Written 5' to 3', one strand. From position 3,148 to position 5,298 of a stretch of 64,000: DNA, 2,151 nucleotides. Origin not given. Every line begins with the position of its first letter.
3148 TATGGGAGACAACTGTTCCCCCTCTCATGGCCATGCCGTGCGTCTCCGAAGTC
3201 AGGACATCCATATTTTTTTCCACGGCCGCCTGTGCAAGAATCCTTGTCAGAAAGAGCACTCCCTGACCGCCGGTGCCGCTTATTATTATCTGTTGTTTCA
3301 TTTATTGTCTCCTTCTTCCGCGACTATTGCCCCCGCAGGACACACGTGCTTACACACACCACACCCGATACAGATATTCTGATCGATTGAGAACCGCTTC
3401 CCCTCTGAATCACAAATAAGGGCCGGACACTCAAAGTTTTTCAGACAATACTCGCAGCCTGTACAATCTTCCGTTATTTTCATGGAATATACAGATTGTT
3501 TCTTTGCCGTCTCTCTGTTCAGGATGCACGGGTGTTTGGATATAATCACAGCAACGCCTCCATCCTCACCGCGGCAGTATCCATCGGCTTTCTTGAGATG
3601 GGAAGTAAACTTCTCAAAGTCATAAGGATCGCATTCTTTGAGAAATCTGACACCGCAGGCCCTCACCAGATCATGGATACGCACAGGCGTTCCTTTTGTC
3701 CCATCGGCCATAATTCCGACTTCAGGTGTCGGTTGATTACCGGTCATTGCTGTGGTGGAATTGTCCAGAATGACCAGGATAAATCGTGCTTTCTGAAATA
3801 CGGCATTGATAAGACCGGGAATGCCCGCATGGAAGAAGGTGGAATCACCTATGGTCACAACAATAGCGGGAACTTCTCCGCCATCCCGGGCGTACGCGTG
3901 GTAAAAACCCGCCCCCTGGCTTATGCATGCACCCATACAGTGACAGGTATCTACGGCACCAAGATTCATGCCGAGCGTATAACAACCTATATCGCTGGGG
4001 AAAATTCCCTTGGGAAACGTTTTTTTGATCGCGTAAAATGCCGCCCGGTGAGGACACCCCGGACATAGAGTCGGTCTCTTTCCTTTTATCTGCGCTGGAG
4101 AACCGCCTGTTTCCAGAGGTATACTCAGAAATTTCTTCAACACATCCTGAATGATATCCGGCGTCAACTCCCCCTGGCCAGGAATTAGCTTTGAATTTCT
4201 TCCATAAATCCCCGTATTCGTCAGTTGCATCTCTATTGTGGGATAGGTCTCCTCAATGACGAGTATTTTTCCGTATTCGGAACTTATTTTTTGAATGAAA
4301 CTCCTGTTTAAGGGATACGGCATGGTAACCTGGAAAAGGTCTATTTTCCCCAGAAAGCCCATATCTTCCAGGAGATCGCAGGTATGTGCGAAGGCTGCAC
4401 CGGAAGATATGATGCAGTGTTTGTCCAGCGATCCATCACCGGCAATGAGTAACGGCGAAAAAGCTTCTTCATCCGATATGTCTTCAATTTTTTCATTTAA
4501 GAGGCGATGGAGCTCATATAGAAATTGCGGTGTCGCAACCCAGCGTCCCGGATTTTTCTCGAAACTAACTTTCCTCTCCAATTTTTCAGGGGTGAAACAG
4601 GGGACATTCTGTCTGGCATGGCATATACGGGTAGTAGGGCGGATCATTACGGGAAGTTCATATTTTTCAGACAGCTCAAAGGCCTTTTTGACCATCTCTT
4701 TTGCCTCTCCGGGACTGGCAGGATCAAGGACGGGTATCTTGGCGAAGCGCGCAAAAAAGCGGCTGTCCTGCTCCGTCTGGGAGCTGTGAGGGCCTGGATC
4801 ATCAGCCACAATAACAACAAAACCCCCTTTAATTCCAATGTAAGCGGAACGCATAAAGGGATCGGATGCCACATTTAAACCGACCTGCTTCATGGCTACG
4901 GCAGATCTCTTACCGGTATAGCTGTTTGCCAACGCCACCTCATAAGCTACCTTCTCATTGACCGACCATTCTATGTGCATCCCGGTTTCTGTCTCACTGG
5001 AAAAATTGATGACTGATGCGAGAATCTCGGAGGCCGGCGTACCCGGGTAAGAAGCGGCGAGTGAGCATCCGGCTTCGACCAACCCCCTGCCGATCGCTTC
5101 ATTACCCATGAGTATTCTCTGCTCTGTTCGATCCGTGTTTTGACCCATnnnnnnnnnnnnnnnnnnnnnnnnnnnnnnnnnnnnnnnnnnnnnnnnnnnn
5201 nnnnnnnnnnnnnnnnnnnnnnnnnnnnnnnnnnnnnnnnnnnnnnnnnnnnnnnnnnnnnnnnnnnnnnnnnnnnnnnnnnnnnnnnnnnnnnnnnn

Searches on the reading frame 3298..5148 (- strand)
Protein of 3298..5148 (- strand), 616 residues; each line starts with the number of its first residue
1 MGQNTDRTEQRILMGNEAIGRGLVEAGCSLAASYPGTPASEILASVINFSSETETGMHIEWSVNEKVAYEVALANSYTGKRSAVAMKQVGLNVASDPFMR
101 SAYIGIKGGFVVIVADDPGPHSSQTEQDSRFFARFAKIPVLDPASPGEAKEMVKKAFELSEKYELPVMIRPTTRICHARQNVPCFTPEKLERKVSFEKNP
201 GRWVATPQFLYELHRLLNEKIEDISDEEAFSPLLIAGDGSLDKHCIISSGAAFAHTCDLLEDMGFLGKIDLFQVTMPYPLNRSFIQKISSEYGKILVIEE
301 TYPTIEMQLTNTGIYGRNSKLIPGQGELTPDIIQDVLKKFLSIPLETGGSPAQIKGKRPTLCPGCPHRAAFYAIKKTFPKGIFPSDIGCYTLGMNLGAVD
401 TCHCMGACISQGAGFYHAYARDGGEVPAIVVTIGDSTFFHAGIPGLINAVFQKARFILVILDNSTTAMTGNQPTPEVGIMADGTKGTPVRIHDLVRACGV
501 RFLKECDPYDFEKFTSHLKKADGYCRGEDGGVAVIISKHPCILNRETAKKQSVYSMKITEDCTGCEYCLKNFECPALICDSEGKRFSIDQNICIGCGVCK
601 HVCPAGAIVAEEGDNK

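Call 9: search_protein_families(library=pfam, proteins=[window:3298-5148:-])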
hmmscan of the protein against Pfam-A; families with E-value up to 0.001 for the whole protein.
window:3298-5148:- (616 aa): 8 families
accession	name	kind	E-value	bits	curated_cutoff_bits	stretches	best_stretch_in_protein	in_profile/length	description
PF02775.26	TPP_enzyme_C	-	5.8e-14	52.6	21.9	1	386-534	1-148/151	Thiamine pyrophosphate enzyme, C-terminal TPP binding domain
PF01855.24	POR_N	-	3.7e-13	50.2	27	1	22-197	2-179/231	Pyruvate flavodoxin/ferredoxin oxidoreductase, thiamine diP-bdg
PF00037.32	Fer4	-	2.3e-06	27.6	21.1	1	587-608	2-23/24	4Fe-4S binding domain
PF12837.12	Fer4_6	-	5.4e-05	23.4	25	1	587-608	3-24/24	4Fe-4S binding domain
PF13237.11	Fer4_10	-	6.4e-05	23.2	25.5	1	587-609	3-27/53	4Fe-4S dicluster domain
PF12797.12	Fer4_2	-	7.5e-05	22.9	24.5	1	586-605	3-22/22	4Fe-4S binding domain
PF14697.11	Fer4_21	-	0.00015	22.2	35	0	583-608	31-57/59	4Fe-4S dicluster domain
PF13187.11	Fer4_9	-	0.00046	20.6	27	1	561-608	1-52/52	4Fe-4S dicluster domain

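Call 11: find_related_loci(query=window:3298-5148:-, collection=genome_contigs, flank=6000)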
Query window:3298-5148:- (616 aa) in genome_contigs; peptide patterns used: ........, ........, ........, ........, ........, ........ (x = any residue, [..] = any of these).
181 stretches matched a pattern; 109 encode a relative of the query (tblastn E <= 1e-3); the best 80 are kept; 80 distinct loci.
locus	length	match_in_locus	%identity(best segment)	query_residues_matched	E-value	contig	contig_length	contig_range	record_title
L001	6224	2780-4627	95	1-616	0e+0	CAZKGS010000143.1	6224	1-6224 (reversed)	MAG TPA_asm: uncultured Syntrophaceae bacterium isolate SRP178699_co3_249 genome assembly, contig: NODE_11539_length_622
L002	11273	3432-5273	84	3-616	0e+0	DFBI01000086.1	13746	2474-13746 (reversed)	MAG TPA_asm: Syntrophaceae bacterium UBA3084 UBA3084_contig_531, whole genome shotgun sequence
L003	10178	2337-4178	84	3-616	0e+0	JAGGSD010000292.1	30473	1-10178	MAG: Syntrophobacterales bacterium isolate AUK013 PB_MANV_013_c_000000000138, whole genome shotgun sequence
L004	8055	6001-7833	73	2-612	0e+0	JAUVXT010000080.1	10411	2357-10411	MAG: Deltaproteobacteria bacterium isolate CSMAG_1223 CSMAG_1223_k141_210312_length_10411_cov_8.0000, whole genome shotg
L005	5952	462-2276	73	9-613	0e+0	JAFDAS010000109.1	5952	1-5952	MAG: Deltaproteobacteria bacterium isolate AB_3033_Bin_88 AB_3033_Bin_88_scaffold_25471, whole genome shotgun sequence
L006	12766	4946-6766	71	6-612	0e+0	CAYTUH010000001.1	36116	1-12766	MAG TPA_asm: uncultured Syntrophaceae bacterium isolate binchicken_co42_424 genome assembly, contig: NODE_1025_length_36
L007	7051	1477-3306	72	2-612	0e+0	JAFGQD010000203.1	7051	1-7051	MAG: Deltaproteobacteria bacterium isolate Zod_Metabat.729 k87_14498841, whole genome shotgun sequence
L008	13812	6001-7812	69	9-612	0e+0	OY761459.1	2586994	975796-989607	MAG: Syntrophales bacterium isolate c6a0f7f3-880d-44d6-9c5f-266f97196533 genome assembly, chromosome: 1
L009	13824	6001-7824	70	7-614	0e+0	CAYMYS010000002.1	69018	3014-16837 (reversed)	MAG TPA_asm: uncultured Syntrophaceae bacterium isolate binchicken_co181_524 genome assembly, contig: NODE_368_length_69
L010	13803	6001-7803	70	10-610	0e+0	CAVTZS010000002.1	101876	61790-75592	MAG: uncultured delta proteobacterium isolate MFD04408.bin.1.59 genome assembly, contig: contig_23074, whole genome shot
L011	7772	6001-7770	71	9-598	0e+0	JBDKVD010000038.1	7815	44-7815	MAG: Smithella sp. isolate 8_bin.81 c_000000114678, whole genome shotgun sequence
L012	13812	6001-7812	69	9-612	0e+0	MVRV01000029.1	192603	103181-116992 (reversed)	MAG: Smithella sp. PtaU1.Bin162 A4E71_contig000029, whole genome shotgun sequence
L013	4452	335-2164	70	2-612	0e+0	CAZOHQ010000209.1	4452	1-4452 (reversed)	MAG TPA_asm: uncultured Syntrophaceae bacterium isolate binchicken_co42_435 genome assembly, contig: NODE_39863_length_4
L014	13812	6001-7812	69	9-612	0e+0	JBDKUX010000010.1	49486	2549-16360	MAG: Smithella sp. isolate 8_bin.29 c_000000051504, whole genome shotgun sequence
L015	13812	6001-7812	69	9-612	0e+0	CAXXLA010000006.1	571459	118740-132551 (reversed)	MAG: Smithellaceae bacterium isolate 28a06b0b-966f-4d1b-b133-abbbdd0ba6e7 genome assembly, contig: contig_6, whole genom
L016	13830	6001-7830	70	2-612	0e+0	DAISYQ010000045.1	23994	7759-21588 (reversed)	MAG TPA_asm: Syntrophales bacterium isolate CTOTU18710 NODE_1693_length_23994_cov_7.952295, whole genome shotgun sequenc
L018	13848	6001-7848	67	6-612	0e+0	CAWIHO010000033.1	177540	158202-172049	MAG: uncultured delta proteobacterium isolate MFD03726.bin.2.118 genome assembly, contig: contig_25950, whole genome sho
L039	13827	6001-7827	67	2-611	0e+0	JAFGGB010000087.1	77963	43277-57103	MAG: Deltaproteobacteria bacterium isolate Zod_Metabat.1365 k87_4123803, whole genome shotgun sequence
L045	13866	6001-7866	64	4-612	0e+0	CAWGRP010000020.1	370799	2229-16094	MAG: uncultured delta proteobacterium isolate MFD06435.bin.1.188 genome assembly, contig: contig_41852, whole genome sho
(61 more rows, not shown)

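Call 36: search_protein_families(library=pfam, proteins=[L045:8915-9193:+, L045:9292-9927:+, L045:10164-12254:+, L045:12438-12974:+, L045:4617-5363:+, L045:2184-3308:+, L018:2009-3199:+, L018:3240-4364:+, L018:4441-5304:+, L018:12623-13783:+])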
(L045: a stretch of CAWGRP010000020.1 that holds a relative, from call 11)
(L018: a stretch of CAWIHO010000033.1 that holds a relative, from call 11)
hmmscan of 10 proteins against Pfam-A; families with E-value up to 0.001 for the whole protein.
L045:8915-9193:+ (92 aa): 0 families

L045:9292-9927:+ (211 aa): 1 family
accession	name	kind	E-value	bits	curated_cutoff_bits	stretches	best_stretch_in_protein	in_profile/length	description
PF01464.25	SLT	-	3.2e-25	88.4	21.3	1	75-184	5-112/117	Transglycosylase SLT domain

L045:10164-12254:+ (696 aa): 3 families
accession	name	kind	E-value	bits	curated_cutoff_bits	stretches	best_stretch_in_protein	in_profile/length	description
PF00128.31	Alpha-amylase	-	5.2e-17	62.7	22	1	173-292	15-96/446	Alpha amylase, catalytic domain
PF02922.24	CBM_48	-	3e-14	53.5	22.4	1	14-106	1-83/83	Carbohydrate-binding module 48 (Isoamylase N-terminal domain)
PF21156.3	ISOA1-3_C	-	3.1e-05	24.6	27.3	1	603-674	2-74/106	Isoamylase 1-3, C-terminal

L045:12438-12974:+ (178 aa): 1 family
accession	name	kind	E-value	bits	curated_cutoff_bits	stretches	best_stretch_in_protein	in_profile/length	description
PF01592.21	NifU_N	-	1.6e-40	138.6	22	1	13-132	2-124/127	NifU-like N terminal domain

L045:4617-5363:+ (248 aa): 3 families
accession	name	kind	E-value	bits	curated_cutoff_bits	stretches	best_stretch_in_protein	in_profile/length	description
PF13365.12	Trypsin_2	-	2.4e-37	129.3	27.6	1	93-223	1-144/144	Trypsin-like peptidase domain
PF00089.32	Trypsin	-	7.8e-15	55.7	20.6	1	79-244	11-218/220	Trypsin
PF10459.15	Peptidase_S46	-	4.4e-09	36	22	1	54-113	14-69/698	Peptidase S46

L045:2184-3308:+ (374 aa): 1 family
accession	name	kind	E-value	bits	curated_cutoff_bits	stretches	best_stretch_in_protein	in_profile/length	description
PF00953.26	Glycos_transf_4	-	1.5e-37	129.5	27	1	76-233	2-159/160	Glycosyl transferase family 4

L018:2009-3199:+ (396 aa): 1 family
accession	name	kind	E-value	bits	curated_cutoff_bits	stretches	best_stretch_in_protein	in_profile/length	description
PF14907.12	NTP_transf_5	-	7e-56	190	31.2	1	31-281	2-248/249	Uncharacterised nucleotidyltransferase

L018:3240-4364:+ (374 aa): 1 family
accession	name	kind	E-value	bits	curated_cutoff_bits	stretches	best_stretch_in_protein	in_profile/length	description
PF00953.26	Glycos_transf_4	-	8.2e-37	127.1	27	1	76-233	2-159/160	Glycosyl transferase family 4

L018:4441-5304:+ (287 aa): 3 families
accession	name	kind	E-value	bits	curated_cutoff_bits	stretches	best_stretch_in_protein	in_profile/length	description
PF13365.12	Trypsin_2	-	7.9e-38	130.9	27.6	1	127-257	1-144/144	Trypsin-like peptidase domain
PF00089.32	Trypsin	-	5.4e-17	62.8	20.6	1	107-283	5-218/220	Trypsin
PF10459.15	Peptidase_S46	-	1e-06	28.2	22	0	101-146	26-68/698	Peptidase S46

L018:12623-13783:+ (386 aa): 5 families
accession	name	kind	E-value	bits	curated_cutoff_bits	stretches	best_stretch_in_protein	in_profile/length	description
PF00266.25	Aminotran_5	-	4.4e-80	269.9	21.5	1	2-362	1-370/371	Aminotransferase class-V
PF00155.27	Aminotran_1_2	-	3.8e-06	26.8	19.7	1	14-181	20-192/361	Aminotransferase class I and II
PF01041.23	DegT_DnrJ_EryC1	-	1.4e-05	25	19.8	1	60-180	39-151/360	DegT/DnrJ/EryC1/StrS aminotransferase family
PF01053.26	Cys_Met_Meta_PP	-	9.4e-05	21.6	27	1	35-195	47-193/381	Cys/Met metabolism PLP-dependent enzyme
PF01212.27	Beta_elim_lyase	-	0.00014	21.8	27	1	52-175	41-169/288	Beta-eliminating lyase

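Call 37: search_protein_families(library=ncbifam, proteins=[window:3298-5148:-])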
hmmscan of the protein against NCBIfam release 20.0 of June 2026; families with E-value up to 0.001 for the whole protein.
window:3298-5148:- (616 aa): 24 families
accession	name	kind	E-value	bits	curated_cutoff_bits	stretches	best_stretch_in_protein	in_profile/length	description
TIGR03336.1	IOR_alpha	equivalog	4.7e-199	662.6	650.9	1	10-608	2-595/595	indolepyruvate ferredoxin oxidoreductase subunit alpha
NF009589.0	PRK13030.1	subfamily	3.3e-26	91.3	816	1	87-474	125-545/1170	indolepyruvate ferredoxin oxidoreductase family protein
TIGR03710.1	OAFO_sf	subfamily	4.2e-18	65.3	482.75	1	5-85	188-266/561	2-oxoacid:acceptor oxidoreductase subunit alpha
NF009588.0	PRK13029.1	subfamily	3.3e-17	61.7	952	2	106-316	146-365/1196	indolepyruvate ferredoxin oxidoreductase family protein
NF005507.0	PRK07119.1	subfamily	4.4e-14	52.1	399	1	9-181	3-179/352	3-methyl-2-oxobutanoate dehydrogenase subunit VorB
NF006412.0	PRK08659.1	equivalog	1.8e-13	50.5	411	1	8-191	3-190/378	2-oxoacid:acceptor oxidoreductase subunit alpha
NF007206.0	PRK09627.1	equivalog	4e-08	32.6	579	1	12-191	5-188/375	2-oxoglutarate synthase subunit alpha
NF058577.1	FdxA_fam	equivalog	1.2e-07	31.8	65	1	556-607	3-52/52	4Fe-4S ferredoxin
TIGR02179.1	PorD_KorD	subfamily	1.4e-07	31.5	60.05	1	544-610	9-74/78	2-oxoacid:acceptor oxidoreductase, delta subunit, pyruvate/2-ketoisovalerate family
NF045874.1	Vhu_polyferre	exception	1.4e-06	27.3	600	1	540-609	107-175/381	F420-non-reducing hydrogenase associated-polyferredoxin VhuB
TIGR02700.1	flavo_MJ0208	hypoth_equivalog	1.9e-05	24.1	251.35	1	540-609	129-195/234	dihydromethanopterin reductase (acceptor)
NF040684.1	PorD_Arch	equivalog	2.4e-05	24.3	120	1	550-609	22-80/85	pyruvate synthase subunit PorD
NF040864.1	HgcB_ferredoxin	equivalog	2.7e-05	23.9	99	1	556-613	9-66/93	mercury methylation ferredoxin HgcB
TIGR04105.1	FeFe_hydrog_B1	subfamily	6.9e-05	21.7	450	1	553-610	104-161/462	monomeric [FeFe] hydrogenase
TIGR03287.1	methan_mark_16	hypoth_equivalog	9e-05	21.1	363.95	1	556-613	298-352/391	methanogenesis marker 16 metalloprotein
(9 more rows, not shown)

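Call 55: search_protein_families(library=pfam, proteins=[L014:8474-9406:-, L039:11177-12112:+, L006:10227-11024:+, L006:11072-12421:+, L008:11872-12627:+, L008:12648-13445:+, L016:11263-11685:+, L002:9012-9602:+, L002:9668-10264:+, L014:12944-13375:-])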
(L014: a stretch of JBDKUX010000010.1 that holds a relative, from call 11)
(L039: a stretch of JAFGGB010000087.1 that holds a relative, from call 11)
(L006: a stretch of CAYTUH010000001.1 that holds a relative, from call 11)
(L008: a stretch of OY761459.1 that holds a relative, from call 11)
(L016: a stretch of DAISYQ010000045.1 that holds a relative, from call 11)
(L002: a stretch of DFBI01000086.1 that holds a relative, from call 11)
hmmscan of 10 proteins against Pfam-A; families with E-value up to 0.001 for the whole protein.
L014:8474-9406:- (310 aa): 1 family
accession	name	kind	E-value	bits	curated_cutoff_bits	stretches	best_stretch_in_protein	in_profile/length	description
PF00701.28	DHDPS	-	1e-88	297.3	22.1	1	18-303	5-287/289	Dihydrodipicolinate synthetase family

L039:11177-12112:+ (311 aa): 6 families
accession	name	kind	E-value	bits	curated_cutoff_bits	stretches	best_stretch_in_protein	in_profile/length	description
PF00561.26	Abhydrolase_1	-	2.2e-33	116.4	25.8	1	57-294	2-245/245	alpha/beta hydrolase fold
PF12697.13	Abhydrolase_6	-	1.4e-24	88.4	26.3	1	58-300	1-217/217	Alpha/beta hydrolase family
PF12146.15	Hydrolase_4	-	2.7e-11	43.7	27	1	58-287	7-232/239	Serine aminopeptidase, S33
PF00756.26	Esterase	-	0.00058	20.1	22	1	92-147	88-142/251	Putative esterase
PF03096.20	Ndr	-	0.00074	18.8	23.3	0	102-153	81-132/283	Ndr family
PF02230.22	Abhydrolase_2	-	0.00086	19.6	23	0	249-285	157-193/217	Phospholipase/Carboxylesterase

L006:10227-11024:+ (265 aa): 1 family
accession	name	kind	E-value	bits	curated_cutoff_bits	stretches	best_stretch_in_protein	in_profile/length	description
PF11249.13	DUF3047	-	1.7e-43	148.9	27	1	62-260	2-197/198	Protein of unknown function (DUF3047)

L006:11072-12421:+ (449 aa): 14 families
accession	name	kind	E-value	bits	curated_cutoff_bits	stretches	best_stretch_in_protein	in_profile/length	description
PF01189.24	Methyltr_RsmB-F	-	3.6e-55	187.2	27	1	250-441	3-195/199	16S rRNA methyltransferase RsmB/F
PF01029.23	NusB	-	1.4e-29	103.5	23.1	1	4-128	2-133/133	NusB family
PF22458.1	RsmF-B_ferredox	-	1.4e-18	67.2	27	1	152-220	1-68/74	Methyltr_RsmF/B-like, ferredoxin-like domain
PF13847.12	Methyltransf_31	-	1.9e-13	50.8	27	1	255-387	3-113/145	Methyltransferase domain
PF13649.12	Methyltransf_25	-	6.3e-08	33.6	27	1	259-332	1-70/97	Methyltransferase domain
PF01209.24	Ubie_methyltran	-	3.8e-06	26.9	20.1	1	246-315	38-107/233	ubiE/COQ5 methyltransferase family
PF01728.25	FtsJ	-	5.9e-06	26.8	24.1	1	250-401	18-152/181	FtsJ-like methyltransferase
PF05175.20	MTS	-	7.8e-06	26.1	23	1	241-333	17-105/170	Methyltransferase small domain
PF01135.25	PCMT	-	2.2e-05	24.8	20.3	1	251-332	69-148/210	Protein-L-isoaspartate(D-aspartate) O-methyltransferase (PCMT)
PF03602.21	Cons_hypoth95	-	7.3e-05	22.9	24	1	254-335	40-122/182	Conserved hypothetical protein 95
PF08241.18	Methyltransf_11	-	0.00034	21.6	21.2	0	260-331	1-65/95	Methyltransferase domain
PF13489.12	Methyltransf_23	-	0.00048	20.3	27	0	240-302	6-61/164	Methyltransferase domain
PF09445.16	Methyltransf_15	-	0.00057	19.9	22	1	257-362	2-108/165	RNA cap guanine-N2 methyltransferase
PF02475.24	TRM5-TYW2_MTfase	-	0.00083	19.8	28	0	255-335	36-113/164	TRM5/TYW2 methyltransferase domain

L008:11872-12627:+ (251 aa): 1 family
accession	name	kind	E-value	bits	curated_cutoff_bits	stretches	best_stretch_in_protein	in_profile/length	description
PF01841.26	Transglut_core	-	1.5e-14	54.6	23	1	46-162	2-108/108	Transglutaminase-like superfamily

L008:12648-13445:+ (265 aa): 1 family
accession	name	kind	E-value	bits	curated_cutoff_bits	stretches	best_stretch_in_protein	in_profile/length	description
PF01553.26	Acyltransferase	-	3.6e-27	95.2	23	1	78-203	2-131/132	Acyltransferase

L016:11263-11685:+ (140 aa): 3 families
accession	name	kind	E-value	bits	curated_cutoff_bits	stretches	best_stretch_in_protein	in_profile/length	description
PF13669.12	Glyoxalase_4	-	6.3e-22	78.4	27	1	6-117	1-109/109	Glyoxalase/Bleomycin resistance protein/Dioxygenase superfamily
PF00903.31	Glyoxalase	-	4.4e-14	53.3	20.6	1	4-120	1-114/121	Glyoxalase/Bleomycin resistance protein/Dioxygenase superfamily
PF13468.12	Glyoxalase_3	-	1.7e-09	38.4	25.1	1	5-102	1-104/176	Glyoxalase-like domain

L002:9012-9602:+ (196 aa): 2 families
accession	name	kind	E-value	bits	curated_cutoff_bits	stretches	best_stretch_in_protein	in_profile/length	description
PF13580.11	SIS_2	-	4.7e-30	104.9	27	1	19-147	10-138/138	SIS domain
PF01380.27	SIS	-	0.0007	19.8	25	0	102-154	43-95/131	SIS domain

L002:9668-10264:+ (198 aa): 1 family
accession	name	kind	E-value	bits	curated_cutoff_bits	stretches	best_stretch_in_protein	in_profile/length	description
PF01025.24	GrpE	-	5e-50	169.8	25.8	1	30-189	6-165/165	GrpE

L014:12944-13375:- (143 aa): 7 families
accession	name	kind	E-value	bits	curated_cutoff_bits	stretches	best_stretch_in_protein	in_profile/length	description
PF19571.5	ACT_8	-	1.4e-29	103.1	23.5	1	1-140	1-138/141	ACT domain pair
PF01842.31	ACT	-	5.1e-18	64.9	27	2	6-61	3-60/66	ACT domain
PF22629.2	ACT_AHAS_ss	-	1.7e-13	50.9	27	2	6-61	1-58/67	AHAS small subunit-like ACT domain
PF13291.12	ACT_4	-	1.2e-09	39.1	27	0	5-58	8-65/80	ACT domain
PF22190.2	TTHA0829-like_ACT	-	8.4e-06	26.1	27.4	0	6-66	5-66/70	TTHA0829-like ACT domain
PF13710.12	ACT_5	-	6.4e-05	23.1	27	0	78-129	1-51/62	ACT domain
PF22468.2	ACT_9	-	0.00035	20.7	27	0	12-37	10-35/61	ACT domain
